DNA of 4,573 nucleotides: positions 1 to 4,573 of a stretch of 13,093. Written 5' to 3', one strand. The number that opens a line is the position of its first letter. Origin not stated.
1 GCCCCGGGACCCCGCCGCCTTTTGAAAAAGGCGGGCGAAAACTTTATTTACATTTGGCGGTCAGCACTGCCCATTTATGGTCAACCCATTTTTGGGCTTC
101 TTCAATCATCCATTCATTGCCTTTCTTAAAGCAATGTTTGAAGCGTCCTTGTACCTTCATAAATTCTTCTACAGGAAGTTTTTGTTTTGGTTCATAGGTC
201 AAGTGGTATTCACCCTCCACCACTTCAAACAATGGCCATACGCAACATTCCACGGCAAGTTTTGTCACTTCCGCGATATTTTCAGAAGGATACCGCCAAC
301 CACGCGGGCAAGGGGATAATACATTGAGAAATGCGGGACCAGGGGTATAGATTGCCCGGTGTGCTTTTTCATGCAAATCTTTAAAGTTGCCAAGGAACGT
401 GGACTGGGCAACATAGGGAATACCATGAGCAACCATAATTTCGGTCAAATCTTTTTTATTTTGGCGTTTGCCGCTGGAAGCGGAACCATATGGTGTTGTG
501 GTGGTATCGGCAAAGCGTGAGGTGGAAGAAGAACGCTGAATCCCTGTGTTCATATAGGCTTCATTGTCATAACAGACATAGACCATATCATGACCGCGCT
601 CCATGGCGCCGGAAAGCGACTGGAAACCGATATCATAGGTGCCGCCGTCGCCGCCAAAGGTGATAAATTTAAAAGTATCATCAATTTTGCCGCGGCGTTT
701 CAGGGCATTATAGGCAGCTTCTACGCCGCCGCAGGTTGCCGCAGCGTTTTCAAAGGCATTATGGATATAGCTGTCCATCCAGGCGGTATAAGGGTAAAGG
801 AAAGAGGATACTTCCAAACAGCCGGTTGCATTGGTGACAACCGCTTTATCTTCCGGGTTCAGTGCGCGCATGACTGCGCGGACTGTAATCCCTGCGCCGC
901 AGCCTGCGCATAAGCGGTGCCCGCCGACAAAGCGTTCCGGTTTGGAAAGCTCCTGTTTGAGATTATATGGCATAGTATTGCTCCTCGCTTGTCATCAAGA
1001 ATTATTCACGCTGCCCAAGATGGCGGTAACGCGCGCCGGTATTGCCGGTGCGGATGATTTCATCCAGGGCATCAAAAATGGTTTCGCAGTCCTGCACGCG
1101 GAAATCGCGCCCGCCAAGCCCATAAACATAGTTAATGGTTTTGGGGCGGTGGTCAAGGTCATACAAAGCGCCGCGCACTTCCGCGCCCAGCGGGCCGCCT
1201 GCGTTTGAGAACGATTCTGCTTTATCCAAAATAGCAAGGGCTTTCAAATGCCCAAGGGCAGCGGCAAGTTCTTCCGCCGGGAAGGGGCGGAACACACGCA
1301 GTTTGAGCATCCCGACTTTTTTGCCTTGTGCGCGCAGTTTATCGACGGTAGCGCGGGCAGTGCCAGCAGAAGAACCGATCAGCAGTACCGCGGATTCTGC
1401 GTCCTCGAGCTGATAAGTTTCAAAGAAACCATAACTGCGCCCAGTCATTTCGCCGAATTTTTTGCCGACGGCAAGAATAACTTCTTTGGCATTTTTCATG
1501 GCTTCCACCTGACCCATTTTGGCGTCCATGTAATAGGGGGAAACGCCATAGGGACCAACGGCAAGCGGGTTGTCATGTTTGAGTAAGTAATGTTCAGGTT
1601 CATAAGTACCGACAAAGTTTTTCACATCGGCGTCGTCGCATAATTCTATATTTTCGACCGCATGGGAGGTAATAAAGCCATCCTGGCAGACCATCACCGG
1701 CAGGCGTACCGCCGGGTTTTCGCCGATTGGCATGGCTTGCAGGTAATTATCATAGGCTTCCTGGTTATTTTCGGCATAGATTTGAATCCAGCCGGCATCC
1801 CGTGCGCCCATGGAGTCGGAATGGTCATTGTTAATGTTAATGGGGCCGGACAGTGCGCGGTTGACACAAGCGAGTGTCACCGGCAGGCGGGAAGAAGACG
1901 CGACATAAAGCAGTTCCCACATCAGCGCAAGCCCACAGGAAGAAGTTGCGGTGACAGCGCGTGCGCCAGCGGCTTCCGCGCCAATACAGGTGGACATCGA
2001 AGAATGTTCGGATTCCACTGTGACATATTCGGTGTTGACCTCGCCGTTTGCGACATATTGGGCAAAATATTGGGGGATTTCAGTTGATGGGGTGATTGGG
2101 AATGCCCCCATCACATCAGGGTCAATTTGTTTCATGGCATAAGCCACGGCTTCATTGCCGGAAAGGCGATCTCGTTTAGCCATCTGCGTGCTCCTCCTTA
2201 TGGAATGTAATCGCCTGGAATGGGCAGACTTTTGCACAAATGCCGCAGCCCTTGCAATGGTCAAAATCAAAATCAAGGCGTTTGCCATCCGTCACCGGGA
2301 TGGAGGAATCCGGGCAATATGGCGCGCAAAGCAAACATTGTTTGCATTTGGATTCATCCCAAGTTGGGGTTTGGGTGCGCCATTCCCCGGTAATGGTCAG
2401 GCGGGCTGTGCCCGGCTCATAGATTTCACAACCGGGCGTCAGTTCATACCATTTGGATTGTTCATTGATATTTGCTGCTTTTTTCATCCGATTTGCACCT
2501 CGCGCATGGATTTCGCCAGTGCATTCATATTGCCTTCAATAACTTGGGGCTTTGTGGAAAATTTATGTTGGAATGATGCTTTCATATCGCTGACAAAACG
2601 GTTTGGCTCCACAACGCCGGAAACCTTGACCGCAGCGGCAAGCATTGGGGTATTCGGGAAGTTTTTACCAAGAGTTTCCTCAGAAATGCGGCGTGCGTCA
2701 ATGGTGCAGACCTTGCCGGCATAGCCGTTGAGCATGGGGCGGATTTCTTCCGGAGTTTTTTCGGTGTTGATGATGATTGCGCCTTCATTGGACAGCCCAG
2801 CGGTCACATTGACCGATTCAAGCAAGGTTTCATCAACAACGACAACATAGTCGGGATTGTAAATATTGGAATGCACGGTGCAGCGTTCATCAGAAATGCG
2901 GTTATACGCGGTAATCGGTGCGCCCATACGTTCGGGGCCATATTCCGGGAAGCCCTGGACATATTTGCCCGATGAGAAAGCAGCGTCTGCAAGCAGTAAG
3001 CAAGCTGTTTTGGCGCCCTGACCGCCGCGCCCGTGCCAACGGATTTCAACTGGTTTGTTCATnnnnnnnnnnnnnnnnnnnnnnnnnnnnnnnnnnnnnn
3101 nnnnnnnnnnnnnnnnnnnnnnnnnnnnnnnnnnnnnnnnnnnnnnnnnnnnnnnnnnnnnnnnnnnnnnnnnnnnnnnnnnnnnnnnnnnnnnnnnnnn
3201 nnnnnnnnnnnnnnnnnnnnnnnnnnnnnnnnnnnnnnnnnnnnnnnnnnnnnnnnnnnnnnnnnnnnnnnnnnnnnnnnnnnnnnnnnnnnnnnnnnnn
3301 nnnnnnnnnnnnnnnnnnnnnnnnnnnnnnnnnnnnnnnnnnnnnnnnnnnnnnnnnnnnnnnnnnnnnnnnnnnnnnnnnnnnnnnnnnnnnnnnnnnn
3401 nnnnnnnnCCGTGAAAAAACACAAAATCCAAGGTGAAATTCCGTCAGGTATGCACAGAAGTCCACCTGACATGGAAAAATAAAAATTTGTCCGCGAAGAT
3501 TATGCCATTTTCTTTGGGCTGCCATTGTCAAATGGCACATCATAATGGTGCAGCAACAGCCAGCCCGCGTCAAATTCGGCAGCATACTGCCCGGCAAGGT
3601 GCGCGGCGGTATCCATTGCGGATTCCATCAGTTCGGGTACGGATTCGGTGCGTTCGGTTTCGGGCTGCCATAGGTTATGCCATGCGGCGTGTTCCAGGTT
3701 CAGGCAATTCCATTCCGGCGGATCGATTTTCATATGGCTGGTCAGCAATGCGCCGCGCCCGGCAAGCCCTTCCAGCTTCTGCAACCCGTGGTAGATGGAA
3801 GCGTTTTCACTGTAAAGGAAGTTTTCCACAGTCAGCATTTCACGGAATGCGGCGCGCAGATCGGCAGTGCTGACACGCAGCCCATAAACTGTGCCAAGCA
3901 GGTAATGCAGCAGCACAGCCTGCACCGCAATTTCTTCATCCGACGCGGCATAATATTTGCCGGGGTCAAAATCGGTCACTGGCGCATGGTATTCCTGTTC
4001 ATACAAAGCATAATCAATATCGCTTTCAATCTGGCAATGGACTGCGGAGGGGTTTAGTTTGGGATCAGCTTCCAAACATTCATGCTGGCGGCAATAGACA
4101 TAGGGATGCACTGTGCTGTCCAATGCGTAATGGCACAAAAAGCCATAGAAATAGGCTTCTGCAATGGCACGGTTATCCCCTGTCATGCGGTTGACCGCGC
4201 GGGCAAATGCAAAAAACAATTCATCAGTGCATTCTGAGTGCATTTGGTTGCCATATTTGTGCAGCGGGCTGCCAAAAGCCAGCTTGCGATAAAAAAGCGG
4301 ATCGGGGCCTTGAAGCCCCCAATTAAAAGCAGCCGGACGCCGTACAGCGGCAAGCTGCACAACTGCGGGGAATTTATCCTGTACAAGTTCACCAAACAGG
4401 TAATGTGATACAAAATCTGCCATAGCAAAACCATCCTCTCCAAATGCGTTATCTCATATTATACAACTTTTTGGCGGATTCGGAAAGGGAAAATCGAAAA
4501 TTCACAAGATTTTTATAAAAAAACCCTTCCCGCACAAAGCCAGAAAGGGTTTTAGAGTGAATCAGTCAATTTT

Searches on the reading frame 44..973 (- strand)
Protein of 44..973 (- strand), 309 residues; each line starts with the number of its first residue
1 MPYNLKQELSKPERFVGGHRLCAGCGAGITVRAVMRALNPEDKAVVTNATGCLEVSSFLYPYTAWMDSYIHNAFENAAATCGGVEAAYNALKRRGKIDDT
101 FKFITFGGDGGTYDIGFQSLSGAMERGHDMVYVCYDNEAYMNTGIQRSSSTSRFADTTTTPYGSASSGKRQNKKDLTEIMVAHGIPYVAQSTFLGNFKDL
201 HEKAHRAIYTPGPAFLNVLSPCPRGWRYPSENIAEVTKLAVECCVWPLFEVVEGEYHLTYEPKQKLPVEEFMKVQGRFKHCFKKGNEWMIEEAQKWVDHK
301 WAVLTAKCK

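Call 3: search_protein_families(library=pfam, proteins=[window:44-973:-], max_evalue=0.01)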
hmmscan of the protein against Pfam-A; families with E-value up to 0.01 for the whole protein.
window:44-973:- (309 aa): 1 family
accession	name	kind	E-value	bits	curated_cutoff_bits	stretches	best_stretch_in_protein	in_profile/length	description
PF02775.26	TPP_enzyme_C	-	3.8e-20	72.7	21.9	1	50-218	2-151/151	Thiamine pyrophosphate enzyme, C-terminal TPP binding domain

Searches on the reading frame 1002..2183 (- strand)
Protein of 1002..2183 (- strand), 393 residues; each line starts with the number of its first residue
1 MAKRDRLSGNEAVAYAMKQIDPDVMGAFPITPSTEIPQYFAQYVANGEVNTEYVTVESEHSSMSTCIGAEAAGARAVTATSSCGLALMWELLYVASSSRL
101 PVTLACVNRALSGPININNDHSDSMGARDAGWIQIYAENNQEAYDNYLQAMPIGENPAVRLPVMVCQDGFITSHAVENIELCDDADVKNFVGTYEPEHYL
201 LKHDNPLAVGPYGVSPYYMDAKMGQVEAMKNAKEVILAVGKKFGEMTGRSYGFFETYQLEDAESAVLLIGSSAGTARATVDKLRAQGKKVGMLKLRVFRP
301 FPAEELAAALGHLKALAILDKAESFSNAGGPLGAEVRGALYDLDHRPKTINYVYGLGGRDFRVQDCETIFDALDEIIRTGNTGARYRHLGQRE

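Call 3: search_protein_families(library=pfam, proteins=[window:1002-2183:-], max_evalue=0.01)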
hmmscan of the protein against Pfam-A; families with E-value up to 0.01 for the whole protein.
window:1002-2183:- (393 aa): 2 families
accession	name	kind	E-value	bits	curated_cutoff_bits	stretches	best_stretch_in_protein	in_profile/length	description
PF01855.24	POR_N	-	3.4e-69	233.5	27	1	16-238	2-228/231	Pyruvate flavodoxin/ferredoxin oxidoreductase, thiamine diP-bdg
PF17147.9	PFOR_II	-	6.5e-28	97.5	27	1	262-365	1-101/102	Pyruvate:ferredoxin oxidoreductase core domain II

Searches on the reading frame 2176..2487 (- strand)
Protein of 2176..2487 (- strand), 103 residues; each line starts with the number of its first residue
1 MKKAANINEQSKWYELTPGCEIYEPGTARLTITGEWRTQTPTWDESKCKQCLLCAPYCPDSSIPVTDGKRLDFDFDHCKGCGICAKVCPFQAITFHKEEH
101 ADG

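Call 3: search_protein_families(library=pfam, proteins=[window:2176-2487:-], max_evalue=0.01)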
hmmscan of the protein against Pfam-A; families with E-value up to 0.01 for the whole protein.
window:2176-2487:- (103 aa): 13 families
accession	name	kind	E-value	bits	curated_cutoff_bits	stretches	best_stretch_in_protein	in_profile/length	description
PF00037.32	Fer4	-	4.4e-15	55.2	21.1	2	73-94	3-24/24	4Fe-4S binding domain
PF12838.12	Fer4_7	-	4e-12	46.9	27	2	47-92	1-52/52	4Fe-4S dicluster domain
PF12837.12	Fer4_6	-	5.5e-12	45.5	25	2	78-93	9-24/24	4Fe-4S binding domain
PF14697.11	Fer4_21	-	7.4e-10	39.2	35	1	44-94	4-58/59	4Fe-4S dicluster domain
PF12797.12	Fer4_2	-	1.1e-09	38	24.5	2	73-90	5-22/22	4Fe-4S binding domain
PF13237.11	Fer4_10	-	2.7e-07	30.9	25.5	2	73-98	4-31/53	4Fe-4S dicluster domain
PF13484.11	Fer4_16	-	5.8e-07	30.6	30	1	77-96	1-20/66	4Fe-4S double cluster binding domain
PF13187.11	Fer4_9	-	2.3e-06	28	27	2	47-93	1-52/52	4Fe-4S dicluster domain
PF12800.12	Fer4_4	-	2.4e-05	24.7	24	1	76-90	2-16/17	4Fe-4S binding domain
PF13183.11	Fer4_8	-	3.2e-05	24.8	27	1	76-95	3-22/68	4Fe-4S dicluster domain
PF25160.1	LdpA_Fe-S-bd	-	3.6e-05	23.9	27.6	1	48-96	5-46/49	LdpA Fe-S cluster-binding domain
PF13534.11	Fer4_17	-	3.8e-05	24.6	22.2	0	78-96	2-19/61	4Fe-4S dicluster domain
PF12798.12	Fer4_3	-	0.0058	17.8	27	0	78-92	1-15/15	4Fe-4S binding domain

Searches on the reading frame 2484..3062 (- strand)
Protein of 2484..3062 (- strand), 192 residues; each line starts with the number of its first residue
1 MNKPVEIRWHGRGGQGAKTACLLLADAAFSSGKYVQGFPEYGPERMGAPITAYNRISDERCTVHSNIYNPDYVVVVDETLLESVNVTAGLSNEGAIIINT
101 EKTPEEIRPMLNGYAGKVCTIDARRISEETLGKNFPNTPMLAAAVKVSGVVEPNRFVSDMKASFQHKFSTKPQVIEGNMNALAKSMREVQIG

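Call 3: search_protein_families(library=pfam, proteins=[window:2484-3062:-], max_evalue=0.01)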
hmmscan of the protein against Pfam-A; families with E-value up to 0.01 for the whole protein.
window:2484-3062:- (192 aa): 1 family
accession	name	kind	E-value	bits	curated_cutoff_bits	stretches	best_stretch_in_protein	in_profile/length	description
PF01558.24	POR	-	1.7e-40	139.4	27.4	1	13-184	1-170/173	Pyruvate ferredoxin/flavodoxin oxidoreductase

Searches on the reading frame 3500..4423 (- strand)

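Call 3: search_protein_families(library=pfam, proteins=[window:3500-4423:-], max_evalue=0.01)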
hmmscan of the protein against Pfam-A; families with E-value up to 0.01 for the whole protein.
window:3500-4423:- (307 aa): 1 family
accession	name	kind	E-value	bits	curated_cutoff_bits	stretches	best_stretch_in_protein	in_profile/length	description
PF00882.24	Zn_dep_PLPC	-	5.3e-05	23.7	26.8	1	29-143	25-127/167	Zinc dependent phospholipase C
